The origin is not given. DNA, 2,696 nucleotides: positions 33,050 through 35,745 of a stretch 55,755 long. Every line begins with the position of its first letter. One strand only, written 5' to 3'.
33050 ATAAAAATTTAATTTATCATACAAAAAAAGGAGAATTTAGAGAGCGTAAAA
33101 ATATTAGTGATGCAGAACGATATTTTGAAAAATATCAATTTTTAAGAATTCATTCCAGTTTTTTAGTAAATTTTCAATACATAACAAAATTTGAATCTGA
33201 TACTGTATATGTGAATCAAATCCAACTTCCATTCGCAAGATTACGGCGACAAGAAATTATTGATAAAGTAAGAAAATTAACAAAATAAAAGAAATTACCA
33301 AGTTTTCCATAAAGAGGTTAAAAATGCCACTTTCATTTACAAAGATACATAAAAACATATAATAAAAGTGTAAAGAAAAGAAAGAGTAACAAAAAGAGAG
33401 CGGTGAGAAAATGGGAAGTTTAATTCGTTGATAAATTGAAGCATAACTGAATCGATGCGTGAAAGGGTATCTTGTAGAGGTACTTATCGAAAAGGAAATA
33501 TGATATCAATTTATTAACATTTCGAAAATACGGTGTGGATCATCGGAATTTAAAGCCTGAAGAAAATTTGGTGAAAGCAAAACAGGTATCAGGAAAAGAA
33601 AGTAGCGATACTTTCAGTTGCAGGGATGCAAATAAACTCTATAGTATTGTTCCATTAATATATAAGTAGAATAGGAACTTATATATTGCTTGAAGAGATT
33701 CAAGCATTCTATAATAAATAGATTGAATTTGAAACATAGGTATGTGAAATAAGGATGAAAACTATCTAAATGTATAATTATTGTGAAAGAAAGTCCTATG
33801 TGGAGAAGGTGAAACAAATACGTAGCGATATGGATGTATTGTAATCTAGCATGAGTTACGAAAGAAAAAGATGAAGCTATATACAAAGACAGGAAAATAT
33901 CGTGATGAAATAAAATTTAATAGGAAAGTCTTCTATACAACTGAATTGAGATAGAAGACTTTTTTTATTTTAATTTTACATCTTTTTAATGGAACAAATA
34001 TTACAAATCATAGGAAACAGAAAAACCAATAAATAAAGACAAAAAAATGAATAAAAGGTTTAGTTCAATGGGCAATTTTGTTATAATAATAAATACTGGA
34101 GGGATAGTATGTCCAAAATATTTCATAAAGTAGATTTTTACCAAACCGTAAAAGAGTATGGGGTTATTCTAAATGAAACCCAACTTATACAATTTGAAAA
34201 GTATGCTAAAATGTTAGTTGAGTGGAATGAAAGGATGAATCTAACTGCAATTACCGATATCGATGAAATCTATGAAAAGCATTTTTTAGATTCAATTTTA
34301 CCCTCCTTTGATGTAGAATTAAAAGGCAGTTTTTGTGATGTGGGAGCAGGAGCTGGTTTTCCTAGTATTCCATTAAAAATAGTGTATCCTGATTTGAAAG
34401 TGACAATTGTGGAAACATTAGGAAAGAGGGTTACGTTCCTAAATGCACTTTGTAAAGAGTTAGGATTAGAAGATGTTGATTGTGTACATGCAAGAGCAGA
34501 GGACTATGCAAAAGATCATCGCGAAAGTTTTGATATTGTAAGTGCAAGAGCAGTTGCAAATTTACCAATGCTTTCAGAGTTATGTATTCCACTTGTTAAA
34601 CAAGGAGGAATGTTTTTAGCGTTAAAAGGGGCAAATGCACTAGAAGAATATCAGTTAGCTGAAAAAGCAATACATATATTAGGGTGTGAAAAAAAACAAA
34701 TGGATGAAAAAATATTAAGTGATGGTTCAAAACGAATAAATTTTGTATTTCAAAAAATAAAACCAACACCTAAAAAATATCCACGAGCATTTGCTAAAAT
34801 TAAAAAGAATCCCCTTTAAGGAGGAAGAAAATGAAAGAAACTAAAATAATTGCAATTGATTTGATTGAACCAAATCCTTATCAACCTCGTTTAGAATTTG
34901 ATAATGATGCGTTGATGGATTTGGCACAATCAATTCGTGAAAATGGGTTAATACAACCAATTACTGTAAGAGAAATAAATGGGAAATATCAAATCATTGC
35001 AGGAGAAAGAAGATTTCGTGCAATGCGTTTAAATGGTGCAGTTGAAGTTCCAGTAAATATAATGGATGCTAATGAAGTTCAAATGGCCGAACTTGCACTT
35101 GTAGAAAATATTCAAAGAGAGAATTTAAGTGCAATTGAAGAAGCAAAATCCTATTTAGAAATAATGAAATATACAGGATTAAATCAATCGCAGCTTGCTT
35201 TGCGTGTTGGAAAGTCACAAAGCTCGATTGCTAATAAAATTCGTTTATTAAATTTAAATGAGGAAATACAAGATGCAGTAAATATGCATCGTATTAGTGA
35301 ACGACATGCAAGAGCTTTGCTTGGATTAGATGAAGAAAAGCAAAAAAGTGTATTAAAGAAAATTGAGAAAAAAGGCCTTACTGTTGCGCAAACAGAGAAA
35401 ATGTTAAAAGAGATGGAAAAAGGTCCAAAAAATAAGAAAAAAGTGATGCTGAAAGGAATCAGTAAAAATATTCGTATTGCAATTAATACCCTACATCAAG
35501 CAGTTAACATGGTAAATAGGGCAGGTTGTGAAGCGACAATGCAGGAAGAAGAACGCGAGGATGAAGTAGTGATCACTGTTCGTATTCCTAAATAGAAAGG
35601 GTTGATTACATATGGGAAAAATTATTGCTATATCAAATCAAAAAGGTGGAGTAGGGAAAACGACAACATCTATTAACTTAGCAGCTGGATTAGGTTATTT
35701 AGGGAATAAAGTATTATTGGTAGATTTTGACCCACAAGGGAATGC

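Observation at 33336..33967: ORF-free, purine-rich transcription unit of about 600 nt between the LytTR regulator and rsmG: candidate large structured or regulatory RNA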

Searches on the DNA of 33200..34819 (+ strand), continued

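Call 48: search_with_rna_model(model_id=R1, sources=[L109, L110, L111, L112, L113, L114], max_evalue=1, show_alignments=3)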
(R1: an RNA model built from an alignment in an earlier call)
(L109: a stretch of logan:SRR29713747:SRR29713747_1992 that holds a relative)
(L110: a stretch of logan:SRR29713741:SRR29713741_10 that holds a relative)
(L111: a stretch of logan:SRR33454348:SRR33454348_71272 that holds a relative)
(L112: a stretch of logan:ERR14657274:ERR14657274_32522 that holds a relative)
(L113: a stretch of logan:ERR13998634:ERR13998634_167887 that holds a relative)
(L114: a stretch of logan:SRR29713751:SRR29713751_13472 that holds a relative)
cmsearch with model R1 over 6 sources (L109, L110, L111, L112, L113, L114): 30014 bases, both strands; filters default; matches with E-value up to 1: 6.
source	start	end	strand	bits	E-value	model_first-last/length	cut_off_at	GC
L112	3791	4030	+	104.8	3.9e-28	1-250/250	no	0.37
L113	3791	4014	+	95.6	1.5e-25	1-234/250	3'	0.35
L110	3779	4038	+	70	2e-18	1-250/250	no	0.37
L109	3779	4038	+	68.5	5.1e-18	1-250/250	no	0.38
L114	3792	3815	+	29.1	4.8e-07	1-24/250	3'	0.5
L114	3087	3113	-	6.7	0.86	178-204/250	no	0.33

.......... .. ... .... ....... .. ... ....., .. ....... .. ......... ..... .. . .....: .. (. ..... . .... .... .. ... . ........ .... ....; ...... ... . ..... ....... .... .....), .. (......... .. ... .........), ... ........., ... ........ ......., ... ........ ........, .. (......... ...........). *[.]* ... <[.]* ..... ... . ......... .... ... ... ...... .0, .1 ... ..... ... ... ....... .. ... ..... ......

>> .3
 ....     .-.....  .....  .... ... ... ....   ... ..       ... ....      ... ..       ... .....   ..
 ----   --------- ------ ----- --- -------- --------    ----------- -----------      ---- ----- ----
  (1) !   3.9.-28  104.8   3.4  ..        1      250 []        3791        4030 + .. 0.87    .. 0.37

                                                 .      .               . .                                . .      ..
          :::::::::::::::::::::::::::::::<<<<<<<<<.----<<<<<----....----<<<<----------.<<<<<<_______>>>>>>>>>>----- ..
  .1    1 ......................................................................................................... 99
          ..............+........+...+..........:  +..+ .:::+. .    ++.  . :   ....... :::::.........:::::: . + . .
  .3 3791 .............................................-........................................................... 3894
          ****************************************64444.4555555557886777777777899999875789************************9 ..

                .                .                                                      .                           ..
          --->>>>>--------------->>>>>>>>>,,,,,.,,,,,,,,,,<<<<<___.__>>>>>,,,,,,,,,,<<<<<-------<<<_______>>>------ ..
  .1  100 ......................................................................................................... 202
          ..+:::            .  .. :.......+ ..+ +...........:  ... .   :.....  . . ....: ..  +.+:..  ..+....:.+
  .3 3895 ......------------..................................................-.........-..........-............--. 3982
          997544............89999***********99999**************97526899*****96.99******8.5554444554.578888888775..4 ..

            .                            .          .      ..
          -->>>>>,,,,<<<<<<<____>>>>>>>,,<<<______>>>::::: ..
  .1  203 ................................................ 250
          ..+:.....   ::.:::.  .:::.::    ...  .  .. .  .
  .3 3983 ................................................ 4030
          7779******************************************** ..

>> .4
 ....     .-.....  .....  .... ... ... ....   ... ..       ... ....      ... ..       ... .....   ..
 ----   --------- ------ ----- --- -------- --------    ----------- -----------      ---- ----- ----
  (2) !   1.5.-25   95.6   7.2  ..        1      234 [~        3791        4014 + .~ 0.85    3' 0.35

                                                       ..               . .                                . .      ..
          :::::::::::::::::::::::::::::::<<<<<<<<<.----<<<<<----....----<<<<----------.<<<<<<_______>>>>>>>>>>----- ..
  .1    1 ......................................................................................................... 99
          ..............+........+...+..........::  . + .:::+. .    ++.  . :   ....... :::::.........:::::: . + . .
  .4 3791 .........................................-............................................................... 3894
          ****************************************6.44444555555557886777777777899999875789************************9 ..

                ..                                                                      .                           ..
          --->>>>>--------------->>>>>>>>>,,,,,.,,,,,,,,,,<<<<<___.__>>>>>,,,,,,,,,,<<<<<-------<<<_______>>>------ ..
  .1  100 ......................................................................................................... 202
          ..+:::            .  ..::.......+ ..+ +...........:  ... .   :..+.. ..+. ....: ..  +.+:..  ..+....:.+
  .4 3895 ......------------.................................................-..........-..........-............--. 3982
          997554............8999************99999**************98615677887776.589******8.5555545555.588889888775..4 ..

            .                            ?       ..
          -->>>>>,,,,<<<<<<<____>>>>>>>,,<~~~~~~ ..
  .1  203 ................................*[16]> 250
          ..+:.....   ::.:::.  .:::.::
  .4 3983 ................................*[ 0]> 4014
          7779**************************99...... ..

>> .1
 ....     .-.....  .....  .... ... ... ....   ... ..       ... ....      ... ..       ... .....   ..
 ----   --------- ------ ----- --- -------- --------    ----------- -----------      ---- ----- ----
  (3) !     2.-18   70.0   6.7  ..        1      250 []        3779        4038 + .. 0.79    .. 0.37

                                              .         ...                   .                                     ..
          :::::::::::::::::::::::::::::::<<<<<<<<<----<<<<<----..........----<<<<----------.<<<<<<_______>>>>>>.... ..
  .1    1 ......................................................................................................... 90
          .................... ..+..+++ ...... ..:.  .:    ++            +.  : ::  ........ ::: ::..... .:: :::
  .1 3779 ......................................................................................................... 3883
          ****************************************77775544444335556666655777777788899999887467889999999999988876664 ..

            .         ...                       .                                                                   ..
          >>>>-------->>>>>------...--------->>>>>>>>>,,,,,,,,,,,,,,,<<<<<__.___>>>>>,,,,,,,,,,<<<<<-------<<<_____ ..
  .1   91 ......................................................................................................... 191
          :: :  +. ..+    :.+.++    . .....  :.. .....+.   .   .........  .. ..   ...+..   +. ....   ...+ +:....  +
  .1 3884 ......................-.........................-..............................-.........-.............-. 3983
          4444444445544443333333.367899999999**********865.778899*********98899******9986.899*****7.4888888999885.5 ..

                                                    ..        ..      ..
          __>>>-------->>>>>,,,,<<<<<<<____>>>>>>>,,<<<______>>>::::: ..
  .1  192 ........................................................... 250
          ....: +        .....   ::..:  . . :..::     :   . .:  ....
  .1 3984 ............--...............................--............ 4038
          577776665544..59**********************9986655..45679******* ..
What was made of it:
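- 33531..33545 (+): Helix P4: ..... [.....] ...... Distant copies have CGGTT/GCCG and CGGTC/GTCG at this position (call 48).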

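Call 70: search_rna_families(sources=[L062, L005, L016, L112, L085, L082, L075], threshold=evalue, max_evalue=0.1)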
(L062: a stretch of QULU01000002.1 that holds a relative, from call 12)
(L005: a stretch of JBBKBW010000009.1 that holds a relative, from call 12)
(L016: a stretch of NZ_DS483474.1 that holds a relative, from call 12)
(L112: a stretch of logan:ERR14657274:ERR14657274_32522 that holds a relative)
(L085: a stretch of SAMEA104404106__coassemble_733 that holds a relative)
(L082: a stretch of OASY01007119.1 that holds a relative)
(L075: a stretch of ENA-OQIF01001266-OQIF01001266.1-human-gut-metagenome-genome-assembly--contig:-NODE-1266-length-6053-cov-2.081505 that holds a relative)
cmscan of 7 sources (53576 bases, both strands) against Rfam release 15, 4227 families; matches with E-value up to 0.1: 1.
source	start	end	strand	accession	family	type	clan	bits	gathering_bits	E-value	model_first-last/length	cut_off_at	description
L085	196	295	+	RF00167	Purine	Cis-reg; riboswitch;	CL00123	56.7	37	3.8e-07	1-102/102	no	Purine riboswitch aptamer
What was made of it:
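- On OLE / ROOL / GOLLD / raiA (Rfam families): Seven related loci give nothing on the RNA at E up to 0.1 (call 70).
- Seven related loci also give no match on the RNA (call 70).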

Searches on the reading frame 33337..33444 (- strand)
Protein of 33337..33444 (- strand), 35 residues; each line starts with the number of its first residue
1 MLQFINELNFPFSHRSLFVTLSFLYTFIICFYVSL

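Call 78: search_protein_families(library=pfam, proteins=[window:33337-33444:-], max_evalue=1)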
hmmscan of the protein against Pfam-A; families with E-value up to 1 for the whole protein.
window:33337-33444:- (35 aa): 0 families

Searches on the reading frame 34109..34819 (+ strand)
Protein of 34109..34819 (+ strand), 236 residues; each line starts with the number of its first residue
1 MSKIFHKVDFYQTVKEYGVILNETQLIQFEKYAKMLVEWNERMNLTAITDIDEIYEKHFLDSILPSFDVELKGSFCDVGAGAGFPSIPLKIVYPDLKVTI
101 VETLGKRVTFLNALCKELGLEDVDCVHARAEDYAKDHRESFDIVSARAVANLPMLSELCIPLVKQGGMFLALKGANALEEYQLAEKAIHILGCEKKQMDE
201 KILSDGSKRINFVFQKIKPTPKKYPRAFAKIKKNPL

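Call 10: search_protein_families(library=pfam, proteins=[window:34109-34819:+])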
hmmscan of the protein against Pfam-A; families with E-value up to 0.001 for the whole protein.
window:34109-34819:+ (236 aa): 4 families
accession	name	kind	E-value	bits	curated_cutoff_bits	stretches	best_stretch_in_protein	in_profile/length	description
PF02527.21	GidB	-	1.7e-55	187.7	27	1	27-201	3-176/184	rRNA small subunit methyltransferase G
PF13847.12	Methyltransf_31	-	8.9e-05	22.6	27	1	74-161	6-95/145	Methyltransferase domain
PF13649.12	Methyltransf_25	-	0.00016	22.8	27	1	76-148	2-73/97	Methyltransferase domain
PF05175.20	MTS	-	0.00033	20.8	23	1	64-144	24-102/170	Methyltransferase small domain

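Call 11: find_encoding_contigs(protein=window:34109-34819:+, flank=3000, max_places=10)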
Protein window:34109-34819:+ (236 aa): no gene with exactly this product is on record in the collection.
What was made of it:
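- Tried and rejected: Exact look-up of the window's RsmG protein to locate the source contig: not on record (call 11).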

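Call 12: find_related_loci(query=window:34109-34819:+, collection=genome_contigs, flank=4000)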
Query window:34109-34819:+ (236 aa) in genome_contigs; peptide patterns used: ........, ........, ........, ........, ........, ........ (x = any residue, [..] = any of these).
167 stretches matched a pattern; 64 encode a relative of the query (tblastn E <= 1e-3); 64 distinct loci.
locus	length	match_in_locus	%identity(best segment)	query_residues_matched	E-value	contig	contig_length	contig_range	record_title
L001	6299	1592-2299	94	1-236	2e-152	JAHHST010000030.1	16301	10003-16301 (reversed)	MAG: Longicatena sp. isolate MAG063 MAG063_30, whole genome shotgun sequence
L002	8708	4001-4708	80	1-236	2e-130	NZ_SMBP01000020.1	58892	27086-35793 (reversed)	Longicatena caecimuris strain DSM 29481 Ga0244710_120, whole genome shotgun sequence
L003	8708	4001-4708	76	1-236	7e-123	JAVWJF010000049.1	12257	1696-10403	MAG: Longicatena sp. isolate CGS1Y3-bin16 NODE_49_length_12257_cov_3.066092, whole genome shotgun sequence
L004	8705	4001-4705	77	1-236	1e-122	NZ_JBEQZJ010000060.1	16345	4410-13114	[Eubacterium] hominis strain UGRO018 UGRO018_60, whole genome shotgun sequence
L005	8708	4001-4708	76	1-236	1e-121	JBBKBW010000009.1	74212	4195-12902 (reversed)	Erysipelotrichaceae bacterium HCN-30851 assembly_contig_9, whole genome shotgun sequence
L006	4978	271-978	75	1-236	3e-121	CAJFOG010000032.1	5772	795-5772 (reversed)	uncultured Eubacterium sp. isolate Coassembly_mag_283 genome assembly, contig: MAGpy_11413_min2k_bin_283_fak87_237007, w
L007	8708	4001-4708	72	1-236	1e-118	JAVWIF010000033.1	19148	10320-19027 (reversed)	MAG: Longicatena sp. isolate CGS1Y2-bin51 NODE_2340_length_19148_cov_14.027130, whole genome shotgun sequence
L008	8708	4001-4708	67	1-236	8e-106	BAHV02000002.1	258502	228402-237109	Clostridiales bacterium VE202-08 DNA, contig: VE202-08_contig00002, whole genome shotgun sequence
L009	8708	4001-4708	67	1-236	9e-106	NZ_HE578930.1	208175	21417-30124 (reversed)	Dielma fastidiosa strain type strain: JC13, whole genome shotgun sequence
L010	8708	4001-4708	68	1-236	4e-105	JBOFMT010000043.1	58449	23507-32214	MAG: Erysipelotrichaceae bacterium isolate WFFMC_MAG_307 k139_106235_flag=0_multi=8.0572_len=58449, whole genome shotgun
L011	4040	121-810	70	6-236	1e-105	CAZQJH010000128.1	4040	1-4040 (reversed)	MAG TPA_asm: uncultured Erysipelotrichaceae bacterium isolate SRP350583_co1_488 genome assembly, contig: NODE_32724_leng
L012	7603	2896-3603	64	1-236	3e-98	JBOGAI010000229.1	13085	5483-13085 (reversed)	MAG: Erysipelotrichaceae bacterium isolate WFFMC_MAG_452 k139_22979_flag=1_multi=5.0000_len=13085, whole genome shotgun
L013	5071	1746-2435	62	7-236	4e-97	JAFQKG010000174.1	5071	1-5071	MAG: Erysipelotrichaceae bacterium isolate RGIG1896 Goat_Cecum.Co__c2403756, whole genome shotgun sequence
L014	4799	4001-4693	63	4-236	4e-92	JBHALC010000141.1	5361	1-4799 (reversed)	MAG: Erysipelotrichaceae bacterium isolate D-38_MAG_40 D-38__179360, whole genome shotgun sequence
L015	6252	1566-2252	62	7-236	4e-89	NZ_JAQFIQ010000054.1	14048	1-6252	Breznakia sp. PF5-3 Ga0505214_54, whole genome shotgun sequence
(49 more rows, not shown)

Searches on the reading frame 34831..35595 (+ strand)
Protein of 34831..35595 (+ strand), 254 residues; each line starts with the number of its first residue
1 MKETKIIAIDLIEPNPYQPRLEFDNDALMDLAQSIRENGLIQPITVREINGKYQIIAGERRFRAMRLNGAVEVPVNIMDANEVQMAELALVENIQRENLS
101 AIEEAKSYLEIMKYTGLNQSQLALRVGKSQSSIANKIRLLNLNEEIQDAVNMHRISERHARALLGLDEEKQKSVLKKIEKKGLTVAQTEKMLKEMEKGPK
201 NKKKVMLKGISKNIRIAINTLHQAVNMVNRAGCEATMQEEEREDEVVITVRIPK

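Call 10: search_protein_families(library=pfam, proteins=[window:34831-35595:+])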
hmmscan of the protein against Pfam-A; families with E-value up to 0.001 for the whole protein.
window:34831-35595:+ (254 aa): 2 families
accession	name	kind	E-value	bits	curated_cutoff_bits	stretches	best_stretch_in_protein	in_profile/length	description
PF17762.8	HTH_ParB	-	7.7e-33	113.1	22.6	1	97-196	1-101/102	ParB HTH domain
PF02195.25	ParB_N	-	8.2e-30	103.2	26.3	1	4-95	3-95/95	ParB N-terminal domain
